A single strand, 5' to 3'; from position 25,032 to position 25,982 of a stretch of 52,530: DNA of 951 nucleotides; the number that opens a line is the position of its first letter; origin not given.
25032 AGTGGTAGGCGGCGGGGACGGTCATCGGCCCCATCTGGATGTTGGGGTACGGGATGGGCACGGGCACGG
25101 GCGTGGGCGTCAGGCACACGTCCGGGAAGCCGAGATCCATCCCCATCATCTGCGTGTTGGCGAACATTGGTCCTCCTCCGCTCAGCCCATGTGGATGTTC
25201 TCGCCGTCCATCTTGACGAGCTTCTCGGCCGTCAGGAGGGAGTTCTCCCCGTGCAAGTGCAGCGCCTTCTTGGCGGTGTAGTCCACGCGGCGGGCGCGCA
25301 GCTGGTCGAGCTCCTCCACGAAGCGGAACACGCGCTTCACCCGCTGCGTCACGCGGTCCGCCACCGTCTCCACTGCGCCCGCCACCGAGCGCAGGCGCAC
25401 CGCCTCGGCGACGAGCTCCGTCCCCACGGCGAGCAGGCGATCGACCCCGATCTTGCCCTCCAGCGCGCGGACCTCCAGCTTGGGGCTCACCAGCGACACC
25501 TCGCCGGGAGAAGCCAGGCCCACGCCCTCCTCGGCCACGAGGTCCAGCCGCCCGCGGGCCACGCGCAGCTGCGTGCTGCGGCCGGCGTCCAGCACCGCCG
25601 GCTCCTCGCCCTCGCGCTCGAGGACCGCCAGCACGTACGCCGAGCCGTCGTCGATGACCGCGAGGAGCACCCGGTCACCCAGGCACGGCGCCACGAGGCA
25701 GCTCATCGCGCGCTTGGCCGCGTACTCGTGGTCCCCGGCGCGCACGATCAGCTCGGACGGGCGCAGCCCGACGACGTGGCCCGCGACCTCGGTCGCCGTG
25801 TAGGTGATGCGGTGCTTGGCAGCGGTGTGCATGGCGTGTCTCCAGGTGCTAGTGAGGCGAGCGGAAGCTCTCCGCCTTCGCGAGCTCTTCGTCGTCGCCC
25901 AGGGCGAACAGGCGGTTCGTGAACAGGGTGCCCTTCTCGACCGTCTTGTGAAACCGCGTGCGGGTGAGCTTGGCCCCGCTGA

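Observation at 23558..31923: Orphan T6SS spike/cargo island: vgrG, DUF2169-pentapeptide, pentapeptide, hypothetical, stand-alone DUF4150 PAAR-like, membrane protein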

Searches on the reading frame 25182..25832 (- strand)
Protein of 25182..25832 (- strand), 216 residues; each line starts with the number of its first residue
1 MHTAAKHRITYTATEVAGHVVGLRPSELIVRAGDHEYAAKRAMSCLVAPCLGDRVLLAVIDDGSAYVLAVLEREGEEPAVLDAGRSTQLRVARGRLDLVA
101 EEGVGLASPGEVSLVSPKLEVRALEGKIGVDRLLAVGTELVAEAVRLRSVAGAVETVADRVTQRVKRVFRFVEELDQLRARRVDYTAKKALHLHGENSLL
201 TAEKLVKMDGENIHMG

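Call 8: search_protein_families(library=pfam, proteins=[window:25182-25832:-], max_evalue=0.01)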
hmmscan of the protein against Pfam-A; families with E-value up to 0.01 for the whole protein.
window:25182-25832:- (216 aa): 1 family
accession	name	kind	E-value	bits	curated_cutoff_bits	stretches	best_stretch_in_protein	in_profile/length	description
PF12059.13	DUF3540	-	1.2e-61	208.5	27.9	1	18-216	1-199/199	Protein of unknown function (DUF3540)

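Call 9: search_protein_families(library=ncbifam, proteins=[window:25182-25832:-], max_evalue=0.01)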
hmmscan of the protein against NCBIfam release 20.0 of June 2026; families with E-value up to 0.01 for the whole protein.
window:25182-25832:- (216 aa): 0 families

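Call 35: find_homologous_proteins(query=window:25182-25832:-, max_evalue=1e-10)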
Query window:25182-25832:- (216 aa): 53 proteins with E <= 1e-10 among 3571 candidates.
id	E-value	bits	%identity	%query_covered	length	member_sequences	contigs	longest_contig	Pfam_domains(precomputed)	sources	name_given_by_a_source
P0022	4.4e-129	446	100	100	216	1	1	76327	PF12059.14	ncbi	-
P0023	3.3e-64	234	57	94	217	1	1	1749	PF12059.14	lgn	-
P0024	2.4e-59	218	54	99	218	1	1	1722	PF12059.14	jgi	-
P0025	2.9e-59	218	53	100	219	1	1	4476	PF12059.14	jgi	jgi:hypothetical protein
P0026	7.8e-59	217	51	100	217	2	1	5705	PF12059.14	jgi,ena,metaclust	metaclust:\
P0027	3.6e-58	215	52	99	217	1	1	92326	PF12059.14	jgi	jgi:hypothetical protein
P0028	7.0e-58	214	53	100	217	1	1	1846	PF12059.14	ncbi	-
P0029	3.5e-57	211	49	95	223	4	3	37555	PF12059.14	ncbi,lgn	-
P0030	7.6e-56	207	54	82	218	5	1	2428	PF12059.14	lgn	-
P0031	1.3e-55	206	56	82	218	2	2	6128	PF12059.14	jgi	jgi:hypothetical protein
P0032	7.3e-55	204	54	82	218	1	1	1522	PF12059.14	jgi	jgi:hypothetical protein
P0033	1.3e-54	203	53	82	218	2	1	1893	PF12059.14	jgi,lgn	jgi:hypothetical protein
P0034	1.6e-54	203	53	82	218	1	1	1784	PF12059.14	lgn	-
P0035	3.1e-47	179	48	100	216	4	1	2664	PF12059.14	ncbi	-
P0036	7.1e-46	174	50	92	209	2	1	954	PF12059.14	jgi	jgi:hypothetical protein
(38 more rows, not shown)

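Call 37: find_related_loci(query=A2, collection=genome_contigs, flank=10000)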
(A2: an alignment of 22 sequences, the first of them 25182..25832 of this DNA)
Query A2 (216 aa) in genome_contigs; peptide patterns used: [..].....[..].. (x = any residue, [..] = any of these).
150 stretches matched a pattern; 104 encode a relative of the query (tblastn E <= 1e-3); the best 80 are kept; 80 distinct loci.
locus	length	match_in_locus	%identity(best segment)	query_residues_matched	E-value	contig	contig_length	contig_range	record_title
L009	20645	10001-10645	53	2-216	9e-66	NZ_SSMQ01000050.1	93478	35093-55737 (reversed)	Polyangium fumosum strain DSM 14668 Scaffold50_1, whole genome shotgun sequence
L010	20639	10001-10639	51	4-216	1e-65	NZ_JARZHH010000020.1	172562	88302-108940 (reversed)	Polyangium sp. 6x1 NODE_20_length_172562_cov_21.595732, whole genome shotgun sequence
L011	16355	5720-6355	49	12-216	1e-63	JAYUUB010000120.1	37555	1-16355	MAG: Polyangiaceae bacterium isolate GL122_DN_metabat_25 GL122_DN_metabat_25_119, whole genome shotgun sequence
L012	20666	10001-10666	47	1-216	3e-58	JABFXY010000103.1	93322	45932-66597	MAG: Polyangiaceae bacterium isolate Bin8.16 NODE_39_length_93322_cov_6.216721, whole genome shotgun sequence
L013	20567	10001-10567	50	28-216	1e-51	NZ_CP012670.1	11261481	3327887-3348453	Sorangium cellulosum strain So ceGT47 chromosome, complete genome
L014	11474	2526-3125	43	17-216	2e-50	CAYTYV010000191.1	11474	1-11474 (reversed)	MAG TPA_asm: uncultured Polyangiaceae bacterium isolate binchicken_co65_89 genome assembly, contig: NODE_22216_length_11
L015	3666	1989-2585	47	18-216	5e-50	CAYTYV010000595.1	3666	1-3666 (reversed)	MAG TPA_asm: uncultured Polyangiaceae bacterium isolate binchicken_co65_89 genome assembly, contig: NODE_84108_length_36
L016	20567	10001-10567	48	28-216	1e-49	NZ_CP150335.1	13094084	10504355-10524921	Sorangium sp. So ce375 chromosome, complete genome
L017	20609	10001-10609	46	14-216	2e-49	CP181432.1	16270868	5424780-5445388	Sorangium sp. So ce1128 chromosome, complete genome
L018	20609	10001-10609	47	14-216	3e-49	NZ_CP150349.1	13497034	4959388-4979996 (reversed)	Sorangium sp. So ce726 chromosome, complete genome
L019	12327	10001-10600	47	18-216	3e-49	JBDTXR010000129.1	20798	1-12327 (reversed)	MAG: Byssovorax sp. isolate cluster4_bin.120 NODE_4568_length_20798_cov_12.523984, whole genome shotgun sequence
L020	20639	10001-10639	45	4-216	5e-49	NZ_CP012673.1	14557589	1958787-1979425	Sorangium cellulosum strain So ce26 chromosome, complete genome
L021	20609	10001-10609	45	14-216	2e-48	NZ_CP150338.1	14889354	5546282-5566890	Sorangium sp. So ce388 chromosome, complete genome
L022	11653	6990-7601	45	13-216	2e-47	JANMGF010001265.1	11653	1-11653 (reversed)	MAG: Polyangium sp. isolate OTE_70b_concoct_23 OTE_70b_k141_1504034, whole genome shotgun sequence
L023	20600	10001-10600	46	18-216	2e-46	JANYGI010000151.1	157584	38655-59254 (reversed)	MAG: Byssovorax sp. isolate 341R_metabinner_12 341R_k141_952894, whole genome shotgun sequence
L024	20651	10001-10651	43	1-216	1e-46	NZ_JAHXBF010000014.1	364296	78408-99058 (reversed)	Hyalangium versicolor strain H56D21 NODE_14_length_364296_cov_21.491758, whole genome shotgun sequence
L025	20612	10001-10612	45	13-216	7e-46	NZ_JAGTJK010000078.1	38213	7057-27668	Polyangium jinanense strain SDU13 Scaffold78, whole genome shotgun sequence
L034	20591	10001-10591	40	12-216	1e-44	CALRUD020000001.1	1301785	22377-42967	MAG: Rhizobium sp. Q54 isolate JJ-LUK12B-28-13-m2-bin87 genome assembly, contig: VK-K11-10-C1, whole genome shotgun sequ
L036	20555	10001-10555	46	30-216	3e-44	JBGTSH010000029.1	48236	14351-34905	MAG: Polyangiaceae bacterium isolate WDNA12_bin.27.orig NODE_472_length_48236_cov_0.745370, whole genome shotgun sequenc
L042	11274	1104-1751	38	1-216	7e-39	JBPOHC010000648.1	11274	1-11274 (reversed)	MAG: Myxococcota bacterium isolate MAG_1 c_000000107079, whole genome shotgun sequence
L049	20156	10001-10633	36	5-216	4e-37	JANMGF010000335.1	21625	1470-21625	MAG: Polyangium sp. isolate OTE_70b_concoct_23 OTE_70b_k141_2270430, whole genome shotgun sequence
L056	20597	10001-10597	39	8-216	6e-36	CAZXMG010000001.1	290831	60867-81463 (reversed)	MAG TPA_asm: uncultured Polyangiaceae bacterium isolate SRP287051_co1_88 genome assembly, contig: NODE_58_length_290831_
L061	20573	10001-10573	38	27-216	2e-35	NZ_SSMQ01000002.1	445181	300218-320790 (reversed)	Polyangium fumosum strain DSM 14668 Scaffold2_1, whole genome shotgun sequence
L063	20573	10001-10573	39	27-216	2e-35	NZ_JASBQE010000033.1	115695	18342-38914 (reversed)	Polyangium sp. 15x6 NODE_33_length_115695_cov_16.484001, whole genome shotgun sequence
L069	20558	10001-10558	42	30-216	2e-34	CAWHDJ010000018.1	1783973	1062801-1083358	MAG: uncultured delta proteobacterium isolate MFD09495.bin.2.10 genome assembly, contig: contig_6474, whole genome shotg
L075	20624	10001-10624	38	11-216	2e-32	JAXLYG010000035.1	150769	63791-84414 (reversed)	MAG: Polyangiales bacterium isolate STL-MYX7 C1.48.fa-35, whole genome shotgun sequence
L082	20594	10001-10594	38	16-216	9e-29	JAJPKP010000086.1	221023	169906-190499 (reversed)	MAG: Proteobacteria bacterium isolate Centralia_MAG_89 k107_27526816, whole genome shotgun sequence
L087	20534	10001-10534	38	33-216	7e-27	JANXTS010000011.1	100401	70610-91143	MAG: Variovorax sp. isolate 339R_metabat_115_sub 339R_k141_1721690, whole genome shotgun sequence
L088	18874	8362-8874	36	38-216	1e-24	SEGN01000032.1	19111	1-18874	MAG: Variovorax sp. isolate PMG_138 scaffold_4756, whole genome shotgun sequence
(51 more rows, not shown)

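Call 49: search_protein_families(library=pfam, proteins=[L009:11159-11794:+, L013:11073-12533:+, L025:11060-13288:+, L034:11052-11831:+, L069:11001-12449:+, L075:11089-12621:+, L056:11053-12852:+, L042:2251-3612:+, L024:11083-11736:+, L088:9320-11698:+], max_evalue=0.001)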
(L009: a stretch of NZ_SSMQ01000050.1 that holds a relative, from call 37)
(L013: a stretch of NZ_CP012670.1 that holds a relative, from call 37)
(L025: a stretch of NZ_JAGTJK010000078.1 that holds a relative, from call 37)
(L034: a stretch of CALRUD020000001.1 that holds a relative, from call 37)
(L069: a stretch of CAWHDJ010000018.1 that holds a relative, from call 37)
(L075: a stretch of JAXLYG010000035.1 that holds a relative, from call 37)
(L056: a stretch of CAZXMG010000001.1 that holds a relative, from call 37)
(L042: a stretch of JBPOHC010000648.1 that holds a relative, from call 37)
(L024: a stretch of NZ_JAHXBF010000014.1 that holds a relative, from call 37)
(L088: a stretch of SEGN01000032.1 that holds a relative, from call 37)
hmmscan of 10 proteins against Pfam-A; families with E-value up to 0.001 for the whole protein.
L009:11159-11794:+ (211 aa): 0 families

L013:11073-12533:+ (486 aa): 5 families
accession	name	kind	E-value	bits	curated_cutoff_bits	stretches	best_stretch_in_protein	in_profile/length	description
PF00069.31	Pkinase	-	7.3e-45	153.8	31.7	1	15-270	1-254/263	Protein kinase domain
PF07714.23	PK_Tyr_Ser-Thr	-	3.5e-30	105.6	23.1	1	20-277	6-257/258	Protein tyrosine and serine/threonine kinase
PF01661.27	Macro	-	3.3e-15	56.5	22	1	344-457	1-117/118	Macro domain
PF03109.22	ABC1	-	2.8e-08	33.6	22.9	1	84-159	140-215/244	ABC1 atypical kinase-like domain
PF01636.29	APH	-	0.00054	20.2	23.2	0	109-160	146-199/239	Phosphotransferase enzyme family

L025:11060-13288:+ (742 aa): 1 family
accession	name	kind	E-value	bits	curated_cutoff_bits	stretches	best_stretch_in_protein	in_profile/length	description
PF09937.14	DUF2169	-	5.8e-62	210.2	25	1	23-295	4-294/294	Uncharacterized protein conserved in bacteria (DUF2169)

L034:11052-11831:+ (259 aa): 0 families

L069:11001-12449:+ (482 aa): 3 families
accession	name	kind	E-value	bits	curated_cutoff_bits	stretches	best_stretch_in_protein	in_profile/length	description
PF00805.28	Pentapeptide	-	1.5e-20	72.8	20.2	2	248-287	1-40/40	Pentapeptide repeats (8 copies)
PF13599.13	Pentapeptide_4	-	4.4e-05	23.9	38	1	219-283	12-76/78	Pentapeptide repeat region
PF13576.12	Pentapeptide_3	-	0.00014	22.5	27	0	232-268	9-47/48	Pentapeptide repeats (9 copies)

L075:11089-12621:+ (510 aa): 7 families
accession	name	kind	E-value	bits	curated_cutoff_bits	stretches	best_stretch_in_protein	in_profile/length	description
PF12796.13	Ank_2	-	5.4e-41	139.5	27.3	2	114-202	1-87/90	Ankyrin repeats (3 copies)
PF00023.36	Ank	-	1.2e-37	126.2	21.1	2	144-174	2-32/33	Ankyrin repeat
PF13637.12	Ank_4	-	1e-31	108.7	22.7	2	115-164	2-50/50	Ankyrin repeats (many copies)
PF13606.12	Ank_3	-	1.1e-27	93.1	22.3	0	144-172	2-30/30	Ankyrin repeat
PF13857.12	Ank_5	-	1.4e-25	89.5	27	2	366-420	1-56/56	Ankyrin repeats (many copies)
PF21196.3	PcrA_UvrD_tudor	-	1.2e-10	41.5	23.9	1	461-503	1-43/48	PcrA/UvrD tudor domain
PF24521.3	Ank_KRIT1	-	0.0002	21.6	80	0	349-407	20-74/149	KRIT1 ankyrin-repeats domain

L056:11053-12852:+ (599 aa): 1 family
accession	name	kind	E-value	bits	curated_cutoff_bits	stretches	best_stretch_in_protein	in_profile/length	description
PF00362.24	Integrin_beta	-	0.0005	20.3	24.8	0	192-306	6-124/248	Integrin beta chain VWA domain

L042:2251-3612:+ (453 aa): 0 families

L024:11083-11736:+ (217 aa): 2 families
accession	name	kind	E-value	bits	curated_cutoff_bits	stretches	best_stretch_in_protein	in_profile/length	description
PF20593.3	DUF6793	-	2e-05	25.1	27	1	115-212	6-100/107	Family of unknown function (DUF6793)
PF00542.24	Ribosomal_L12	-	0.0006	20.5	25.9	0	186-214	9-37/67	Ribosomal protein L7/L12 C-terminal domain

L088:9320-11698:+ (792 aa): 5 families
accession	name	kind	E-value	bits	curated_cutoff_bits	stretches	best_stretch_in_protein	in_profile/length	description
PF05954.17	Phage_GPD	-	8.1e-59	199.7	30.1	1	26-334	1-302/305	Phage tail baseplate hub (GPD)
PF22178.3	Gp5_trimer_C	-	1.9e-58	195.9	30.9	3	513-626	1-112/112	Bacteriophage T4 gp5 C-terminal trimerisation domain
PF06715.18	Gp5_C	-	1.4e-17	62.9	20.4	2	572-595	1-24/24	Gp5 C-terminal repeat (3 copies)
PF04717.18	Phage_base_V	-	3.3e-15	56.6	23.8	1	432-499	12-75/75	Type VI secretion system/phage-baseplate injector OB domain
PF20093.5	DUF6484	-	2.6e-05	25.3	27.6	1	476-498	39-61/61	Domain of unknown function (DUF6484)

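Call 59: predict_structure(alignment_id=A2)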
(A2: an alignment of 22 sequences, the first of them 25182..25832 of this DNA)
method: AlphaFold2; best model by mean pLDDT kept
length: 216 residues; sequences in the alignment: 22
mean_pLDDT: 71.3   pTM: 0.52
mean pLDDT of the five models: 71.3, 70.3, 69.1, 65.2, 62.7
residues with pLDDT >= 90: 70; 70-90: 53; 50-70: 39; < 50: 54
segments of 3 or more residues with pLDDT < 50: 1-8, 138-158, 192-216
pLDDT, mean of each block of 10 residues (from residue 1): 45 89 95 96 93 96 94 89 85 90 90 87 82 58 34 46 64 59 53 42 35 33
secondary structure, 60 per line:
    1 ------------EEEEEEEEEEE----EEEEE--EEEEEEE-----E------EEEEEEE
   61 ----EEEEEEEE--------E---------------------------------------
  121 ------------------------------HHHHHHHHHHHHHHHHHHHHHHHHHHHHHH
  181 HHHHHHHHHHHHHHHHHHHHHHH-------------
elements in order: E13-23 E28-32 E35-41 E54-60 E65-72 H151-203

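Call 61: search_solved_structures(query=A2, max_evalue=1)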
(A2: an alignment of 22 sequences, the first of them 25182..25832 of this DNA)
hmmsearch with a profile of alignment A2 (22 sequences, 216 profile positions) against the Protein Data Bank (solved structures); distinct sequences matched with E-value up to 1: 6.
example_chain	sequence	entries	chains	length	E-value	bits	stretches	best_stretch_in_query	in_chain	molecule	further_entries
1gl2_A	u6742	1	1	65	0.0092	18.9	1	137-190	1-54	ENDOBREVIN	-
6uts_A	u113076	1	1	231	0.055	16.4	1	24-116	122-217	Quercetin 2,3-dioxygenase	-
1tq5_A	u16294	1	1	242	0.058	16.3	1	24-116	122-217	Protein yhhW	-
8hku_L24P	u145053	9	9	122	0.11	15.3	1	84-167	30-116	50S ribosomal protein L24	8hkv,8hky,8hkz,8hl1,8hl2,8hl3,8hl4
8zs0_B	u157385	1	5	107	0.8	12.6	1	17-93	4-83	Nucleoplasmin-like domain-containing protein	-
7bv6_A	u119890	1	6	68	0.88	12.5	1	146-190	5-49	Vesicle-associated membrane protein 8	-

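Call 67: search_protein_families(library=pfam, proteins=[L009:1891-3342:+, L009:3369-3791:+, L010:1593-3311:+, L010:3390-3776:+, L012:1892-2785:+, L012:2782-3723:+, L036:3014-3613:+, L036:1335-1955:+, L010:11141-11845:+, L009:16630-17934:+], max_evalue=0.001)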
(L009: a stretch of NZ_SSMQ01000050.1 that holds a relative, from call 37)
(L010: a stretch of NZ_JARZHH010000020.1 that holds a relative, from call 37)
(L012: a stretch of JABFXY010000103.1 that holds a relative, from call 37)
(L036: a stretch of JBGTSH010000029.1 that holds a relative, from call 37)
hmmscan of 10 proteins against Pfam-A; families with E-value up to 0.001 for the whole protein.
L009:1891-3342:+ (483 aa): 0 families

L009:3369-3791:+ (140 aa): 0 families

L010:1593-3311:+ (572 aa): 0 families

L010:3390-3776:+ (128 aa): 0 families

L012:1892-2785:+ (297 aa): 1 family
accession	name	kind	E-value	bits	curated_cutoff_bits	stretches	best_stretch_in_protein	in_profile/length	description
PF01252.23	Peptidase_A8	-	2.9e-35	122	25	1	88-254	3-141/142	Signal peptidase (SPase) II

L012:2782-3723:+ (313 aa): 1 family
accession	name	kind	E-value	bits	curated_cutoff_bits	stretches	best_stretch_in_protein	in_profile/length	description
PF01790.23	LGT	-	1.1e-48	166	24.9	2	117-296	74-237/240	Prolipoprotein diacylglyceryl transferase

L036:3014-3613:+ (199 aa): 2 families
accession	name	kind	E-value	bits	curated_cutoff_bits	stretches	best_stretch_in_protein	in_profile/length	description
PF07228.17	SpoIIE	-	0.00044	20.7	25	0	37-197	2-191/192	Stage II sporulation protein E (SpoIIE)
PF13672.11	PP2C_2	-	0.00045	20.2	24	0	37-86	23-71/209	Protein phosphatase 2C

L036:1335-1955:+ (206 aa): 2 families
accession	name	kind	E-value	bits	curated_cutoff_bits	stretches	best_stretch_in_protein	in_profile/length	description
PF01740.26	STAS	-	2.9e-16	59.6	22.6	1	76-168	2-94/106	STAS domain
PF13466.11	STAS_2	-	0.00013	22.5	29.2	1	90-167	4-79/80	STAS domain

L010:11141-11845:+ (234 aa): 0 families

L009:16630-17934:+ (434 aa): 4 families
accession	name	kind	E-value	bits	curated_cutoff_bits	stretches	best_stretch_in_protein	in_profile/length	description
PF07732.21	Cu-oxidase_3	-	2e-37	128.4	21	1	77-187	7-118/119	Multicopper oxidase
PF07731.20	Cu-oxidase_2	-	9.8e-33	113.3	20.4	2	212-329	6-134/137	Multicopper oxidase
PF00394.28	Cu-oxidase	-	1.7e-06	28.7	21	1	234-317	57-138/157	Multicopper oxidase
PF13473.12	Cupredoxin_1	-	0.00052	20.4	27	0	285-317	65-97/104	Cupredoxin-like domain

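Call 70: search_protein_families(library=pfam, alignment_id=A4, max_evalue=0.0001)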
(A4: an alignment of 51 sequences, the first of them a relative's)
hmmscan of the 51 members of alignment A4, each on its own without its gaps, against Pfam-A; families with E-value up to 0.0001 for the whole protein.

A. member 1, L009:11159-11794:+ (211 aa): 0 families

B. families by the number of members that match (of 51 scanned): 45 families (the first 25 are shown)
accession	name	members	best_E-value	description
PF09937.14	DUF2169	8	1.7e-83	Uncharacterized protein conserved in bacteria (DUF2169)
PF00069.31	Pkinase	4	7.3e-45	Protein kinase domain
PF07714.23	PK_Tyr_Ser-Thr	4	3.5e-30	Protein tyrosine and serine/threonine kinase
PF00805.28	Pentapeptide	3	8.9e-40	Pentapeptide repeats (8 copies)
PF13599.13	Pentapeptide_4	3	1.4e-16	Pentapeptide repeat region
PF12796.13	Ank_2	2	5.4e-41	Ankyrin repeats (3 copies)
PF00023.36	Ank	2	1.2e-37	Ankyrin repeat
PF13637.12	Ank_4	2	1e-31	Ankyrin repeats (many copies)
PF13606.12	Ank_3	2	1.1e-27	Ankyrin repeat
PF13857.12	Ank_5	2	1.4e-25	Ankyrin repeats (many copies)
PF20093.5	DUF6484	2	2.8e-22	Domain of unknown function (DUF6484)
PF03109.22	ABC1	2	2.8e-08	ABC1 atypical kinase-like domain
PF05954.17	Phage_GPD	1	8.1e-59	Phage tail baseplate hub (GPD)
PF22178.3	Gp5_trimer_C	1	1.9e-58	Bacteriophage T4 gp5 C-terminal trimerisation domain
PF20232.3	T6SS_FHA_C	1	1.2e-55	C-terminal domain of Type VI secretion system FHA protein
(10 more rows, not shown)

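Call 73: search_protein_families(library=pfam, alignment_id=A5, max_evalue=0.0001)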
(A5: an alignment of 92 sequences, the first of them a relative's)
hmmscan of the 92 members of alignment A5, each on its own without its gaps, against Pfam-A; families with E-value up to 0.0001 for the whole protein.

A. member 1, L009:1624-3342:+ (572 aa): 0 families

B. families by the number of members that match (of 92 scanned): 75 families (the first 25 are shown)
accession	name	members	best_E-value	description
PF09937.14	DUF2169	10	1.6e-57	Uncharacterized protein conserved in bacteria (DUF2169)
PF00528.27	BPD_transp_1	7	5.1e-18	Binding-protein-dependent transport system inner membrane component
PF12857.13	TOBE_3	6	1.7e-09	TOBE-like domain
PF00805.28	Pentapeptide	5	4.3e-64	Pentapeptide repeats (8 copies)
PF00005.33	ABC_tran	5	4.4e-38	ABC transporter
PF13599.13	Pentapeptide_4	5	2e-32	Pentapeptide repeat region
PF13576.12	Pentapeptide_3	5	3.5e-32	Pentapeptide repeats (9 copies)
PF13304.12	AAA_21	5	3.1e-10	AAA domain, putative AbiEii toxin, Type IV TA system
PF07724.20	AAA_2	4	1.8e-55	AAA domain (Cdc48 subfamily)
PF17871.7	AAA_lid_9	4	1e-31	AAA lid domain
PF00004.35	AAA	4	2.7e-20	ATPase family associated with various cellular activities (AAA)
PF10431.15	ClpB_D2-small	4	6.7e-15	C-terminal, D2-small domain, of ClpB protein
PF07728.20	AAA_5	4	7.6e-14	AAA domain (dynein-related subfamily)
PF13191.12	AAA_16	4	9.7e-14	AAA ATPase domain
PF13401.12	AAA_22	4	2.8e-09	AAA domain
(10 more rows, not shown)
